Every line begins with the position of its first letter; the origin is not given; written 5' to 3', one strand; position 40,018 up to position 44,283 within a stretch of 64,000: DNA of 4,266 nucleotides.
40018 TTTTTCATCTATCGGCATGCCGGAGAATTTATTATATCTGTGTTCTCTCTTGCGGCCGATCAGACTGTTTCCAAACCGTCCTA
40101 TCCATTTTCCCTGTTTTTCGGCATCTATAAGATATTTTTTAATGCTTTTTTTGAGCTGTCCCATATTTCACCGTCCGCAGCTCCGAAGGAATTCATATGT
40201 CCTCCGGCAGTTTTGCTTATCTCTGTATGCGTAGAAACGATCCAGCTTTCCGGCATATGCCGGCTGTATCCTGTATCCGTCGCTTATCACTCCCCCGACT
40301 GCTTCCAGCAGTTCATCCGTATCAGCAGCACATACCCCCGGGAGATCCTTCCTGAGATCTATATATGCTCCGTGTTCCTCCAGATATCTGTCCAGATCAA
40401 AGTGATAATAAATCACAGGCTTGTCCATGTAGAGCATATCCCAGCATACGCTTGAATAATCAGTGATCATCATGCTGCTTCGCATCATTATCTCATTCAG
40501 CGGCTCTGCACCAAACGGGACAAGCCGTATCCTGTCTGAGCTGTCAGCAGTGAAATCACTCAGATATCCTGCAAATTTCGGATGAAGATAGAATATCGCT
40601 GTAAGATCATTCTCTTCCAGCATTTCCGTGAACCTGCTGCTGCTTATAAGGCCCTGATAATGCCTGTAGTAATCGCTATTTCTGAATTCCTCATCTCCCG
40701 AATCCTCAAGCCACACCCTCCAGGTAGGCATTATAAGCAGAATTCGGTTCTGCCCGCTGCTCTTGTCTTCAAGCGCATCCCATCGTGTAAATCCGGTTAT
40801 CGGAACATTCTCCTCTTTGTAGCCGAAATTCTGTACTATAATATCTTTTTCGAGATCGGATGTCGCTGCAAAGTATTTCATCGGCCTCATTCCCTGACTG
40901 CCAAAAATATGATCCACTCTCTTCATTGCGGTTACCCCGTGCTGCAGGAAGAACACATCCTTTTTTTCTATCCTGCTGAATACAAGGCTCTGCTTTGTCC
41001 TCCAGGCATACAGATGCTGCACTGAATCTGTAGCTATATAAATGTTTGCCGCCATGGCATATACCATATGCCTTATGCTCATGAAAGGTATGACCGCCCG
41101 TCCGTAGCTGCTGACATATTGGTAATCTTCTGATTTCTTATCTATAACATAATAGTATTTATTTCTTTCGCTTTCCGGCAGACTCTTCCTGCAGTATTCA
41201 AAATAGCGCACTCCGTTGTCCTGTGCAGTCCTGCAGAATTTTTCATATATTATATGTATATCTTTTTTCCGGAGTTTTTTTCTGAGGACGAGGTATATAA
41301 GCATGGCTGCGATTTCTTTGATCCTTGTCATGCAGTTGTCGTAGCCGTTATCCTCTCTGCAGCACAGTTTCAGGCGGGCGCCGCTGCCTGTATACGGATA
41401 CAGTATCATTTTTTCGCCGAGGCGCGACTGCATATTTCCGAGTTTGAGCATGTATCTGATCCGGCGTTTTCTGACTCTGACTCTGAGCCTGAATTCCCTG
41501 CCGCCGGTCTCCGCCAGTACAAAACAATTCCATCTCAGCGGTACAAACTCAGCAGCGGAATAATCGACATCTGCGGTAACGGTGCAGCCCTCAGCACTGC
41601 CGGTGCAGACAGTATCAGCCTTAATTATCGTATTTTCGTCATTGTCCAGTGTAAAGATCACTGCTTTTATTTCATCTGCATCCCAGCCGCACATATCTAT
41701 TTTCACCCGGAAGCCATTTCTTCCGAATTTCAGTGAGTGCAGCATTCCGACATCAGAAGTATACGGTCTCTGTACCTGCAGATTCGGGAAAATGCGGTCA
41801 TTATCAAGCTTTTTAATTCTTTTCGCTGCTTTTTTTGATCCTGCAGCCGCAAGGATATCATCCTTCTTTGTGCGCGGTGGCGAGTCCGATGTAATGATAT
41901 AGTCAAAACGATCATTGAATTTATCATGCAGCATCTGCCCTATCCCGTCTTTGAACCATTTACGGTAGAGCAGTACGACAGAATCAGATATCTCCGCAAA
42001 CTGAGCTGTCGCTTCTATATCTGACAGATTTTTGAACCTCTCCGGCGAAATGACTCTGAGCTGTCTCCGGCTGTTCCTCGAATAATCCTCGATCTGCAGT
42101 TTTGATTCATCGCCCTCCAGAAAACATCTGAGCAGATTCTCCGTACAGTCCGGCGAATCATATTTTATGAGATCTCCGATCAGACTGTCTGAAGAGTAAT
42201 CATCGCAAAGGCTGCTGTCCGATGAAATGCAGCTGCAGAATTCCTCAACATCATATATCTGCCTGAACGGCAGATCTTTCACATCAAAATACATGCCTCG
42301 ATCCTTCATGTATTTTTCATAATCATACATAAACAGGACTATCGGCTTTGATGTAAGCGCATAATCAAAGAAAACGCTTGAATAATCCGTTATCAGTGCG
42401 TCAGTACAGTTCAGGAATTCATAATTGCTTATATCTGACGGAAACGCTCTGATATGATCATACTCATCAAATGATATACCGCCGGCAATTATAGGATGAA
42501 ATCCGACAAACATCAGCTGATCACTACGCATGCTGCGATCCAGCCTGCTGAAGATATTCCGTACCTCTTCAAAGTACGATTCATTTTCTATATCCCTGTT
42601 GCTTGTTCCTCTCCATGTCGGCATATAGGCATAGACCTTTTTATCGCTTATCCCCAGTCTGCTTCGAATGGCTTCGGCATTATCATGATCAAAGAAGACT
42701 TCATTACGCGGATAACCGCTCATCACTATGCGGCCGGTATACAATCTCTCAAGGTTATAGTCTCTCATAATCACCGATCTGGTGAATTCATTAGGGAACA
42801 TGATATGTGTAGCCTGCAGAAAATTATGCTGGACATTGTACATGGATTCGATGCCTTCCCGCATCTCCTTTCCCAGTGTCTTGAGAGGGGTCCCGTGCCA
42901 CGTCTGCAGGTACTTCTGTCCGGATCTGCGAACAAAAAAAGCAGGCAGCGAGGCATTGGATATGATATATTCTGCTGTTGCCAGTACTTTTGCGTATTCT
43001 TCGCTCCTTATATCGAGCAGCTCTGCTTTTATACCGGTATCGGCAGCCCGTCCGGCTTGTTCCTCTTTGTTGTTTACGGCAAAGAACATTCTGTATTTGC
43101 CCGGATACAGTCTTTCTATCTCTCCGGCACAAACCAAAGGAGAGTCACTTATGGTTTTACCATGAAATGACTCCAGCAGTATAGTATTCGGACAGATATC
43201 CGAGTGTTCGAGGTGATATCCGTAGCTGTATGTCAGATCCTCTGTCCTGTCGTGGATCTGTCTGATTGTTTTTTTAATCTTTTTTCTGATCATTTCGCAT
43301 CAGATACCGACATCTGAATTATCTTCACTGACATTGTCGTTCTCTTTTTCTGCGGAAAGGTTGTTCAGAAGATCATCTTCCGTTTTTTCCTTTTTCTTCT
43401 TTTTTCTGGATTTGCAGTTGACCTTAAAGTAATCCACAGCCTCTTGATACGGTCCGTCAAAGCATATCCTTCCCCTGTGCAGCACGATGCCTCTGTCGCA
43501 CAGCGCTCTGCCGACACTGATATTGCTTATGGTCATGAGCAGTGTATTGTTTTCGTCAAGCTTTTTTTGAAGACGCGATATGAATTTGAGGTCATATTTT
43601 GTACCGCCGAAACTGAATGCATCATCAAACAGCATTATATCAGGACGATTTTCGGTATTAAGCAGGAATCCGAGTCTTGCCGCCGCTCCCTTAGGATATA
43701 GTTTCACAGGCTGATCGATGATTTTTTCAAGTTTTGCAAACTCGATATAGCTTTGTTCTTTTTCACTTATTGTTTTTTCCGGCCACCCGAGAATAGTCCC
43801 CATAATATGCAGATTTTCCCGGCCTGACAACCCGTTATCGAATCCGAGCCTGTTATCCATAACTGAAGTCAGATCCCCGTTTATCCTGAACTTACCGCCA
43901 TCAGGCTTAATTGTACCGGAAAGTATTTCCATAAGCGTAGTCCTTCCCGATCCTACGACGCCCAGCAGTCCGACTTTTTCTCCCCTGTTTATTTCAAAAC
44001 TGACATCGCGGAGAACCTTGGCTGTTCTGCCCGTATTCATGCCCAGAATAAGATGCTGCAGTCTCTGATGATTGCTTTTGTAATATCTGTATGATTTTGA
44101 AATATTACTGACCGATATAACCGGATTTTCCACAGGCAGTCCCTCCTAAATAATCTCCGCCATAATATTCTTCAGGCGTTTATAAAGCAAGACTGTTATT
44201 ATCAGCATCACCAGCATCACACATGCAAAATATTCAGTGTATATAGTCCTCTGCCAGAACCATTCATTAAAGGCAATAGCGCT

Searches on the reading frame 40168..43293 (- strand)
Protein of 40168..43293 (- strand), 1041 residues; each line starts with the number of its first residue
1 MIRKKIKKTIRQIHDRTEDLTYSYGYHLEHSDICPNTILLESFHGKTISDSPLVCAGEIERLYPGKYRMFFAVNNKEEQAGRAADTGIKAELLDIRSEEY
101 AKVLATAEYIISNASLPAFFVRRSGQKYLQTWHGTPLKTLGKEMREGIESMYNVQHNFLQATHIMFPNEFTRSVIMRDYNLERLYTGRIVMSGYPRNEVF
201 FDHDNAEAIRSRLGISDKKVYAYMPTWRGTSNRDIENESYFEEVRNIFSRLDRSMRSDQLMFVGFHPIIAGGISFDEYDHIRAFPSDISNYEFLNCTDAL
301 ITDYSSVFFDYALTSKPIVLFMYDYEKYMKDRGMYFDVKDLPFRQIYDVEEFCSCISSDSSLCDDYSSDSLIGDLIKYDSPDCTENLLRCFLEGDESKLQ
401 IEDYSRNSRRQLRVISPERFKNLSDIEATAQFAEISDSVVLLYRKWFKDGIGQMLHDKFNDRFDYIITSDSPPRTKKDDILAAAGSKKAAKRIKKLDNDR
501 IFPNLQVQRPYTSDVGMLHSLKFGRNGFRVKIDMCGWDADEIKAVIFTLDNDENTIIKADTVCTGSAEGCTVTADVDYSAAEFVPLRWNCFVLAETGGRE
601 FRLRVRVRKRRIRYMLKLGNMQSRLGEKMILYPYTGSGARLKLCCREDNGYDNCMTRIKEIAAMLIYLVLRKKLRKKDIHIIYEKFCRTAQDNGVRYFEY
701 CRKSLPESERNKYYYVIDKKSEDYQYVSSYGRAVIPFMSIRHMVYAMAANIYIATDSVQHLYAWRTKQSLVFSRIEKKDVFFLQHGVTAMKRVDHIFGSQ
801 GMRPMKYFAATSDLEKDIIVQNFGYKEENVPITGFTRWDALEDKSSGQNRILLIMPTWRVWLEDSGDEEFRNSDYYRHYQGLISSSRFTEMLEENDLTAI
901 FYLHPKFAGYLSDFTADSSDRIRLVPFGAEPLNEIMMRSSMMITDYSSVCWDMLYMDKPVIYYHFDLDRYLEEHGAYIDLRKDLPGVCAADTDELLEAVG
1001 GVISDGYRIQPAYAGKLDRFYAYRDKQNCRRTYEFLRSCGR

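Call 6: search_protein_families(library=pfam, proteins=[window:40168-43293:-], max_evalue=0.001)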
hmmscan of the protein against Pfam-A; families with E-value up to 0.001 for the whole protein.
window:40168-43293:- (1041 aa): 1 family
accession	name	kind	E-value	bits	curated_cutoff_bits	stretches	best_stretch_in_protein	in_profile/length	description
PF04464.20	Glyphos_transf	-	2.8e-107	359.3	22.1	2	31-360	10-332/367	CDP-Glycerol:Poly(glycerophosphate) glycerophosphotransferase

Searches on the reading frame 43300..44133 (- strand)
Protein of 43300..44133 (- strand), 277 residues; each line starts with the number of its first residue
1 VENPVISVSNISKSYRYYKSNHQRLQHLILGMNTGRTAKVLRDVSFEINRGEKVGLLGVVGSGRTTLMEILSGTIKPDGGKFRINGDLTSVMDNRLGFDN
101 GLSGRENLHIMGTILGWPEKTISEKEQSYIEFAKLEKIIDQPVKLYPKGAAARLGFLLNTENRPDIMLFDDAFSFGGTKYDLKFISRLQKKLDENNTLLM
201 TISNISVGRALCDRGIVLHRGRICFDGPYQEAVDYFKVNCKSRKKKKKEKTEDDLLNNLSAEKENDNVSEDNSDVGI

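Call 6: search_protein_families(library=pfam, proteins=[window:43300-44133:-], max_evalue=0.001)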
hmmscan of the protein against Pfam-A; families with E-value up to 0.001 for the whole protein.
window:43300-44133:- (277 aa): 1 family
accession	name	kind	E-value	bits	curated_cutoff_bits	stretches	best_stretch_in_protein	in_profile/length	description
PF00005.33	ABC_tran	-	3.5e-12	47.5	25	1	41-173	1-136/137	ABC transporter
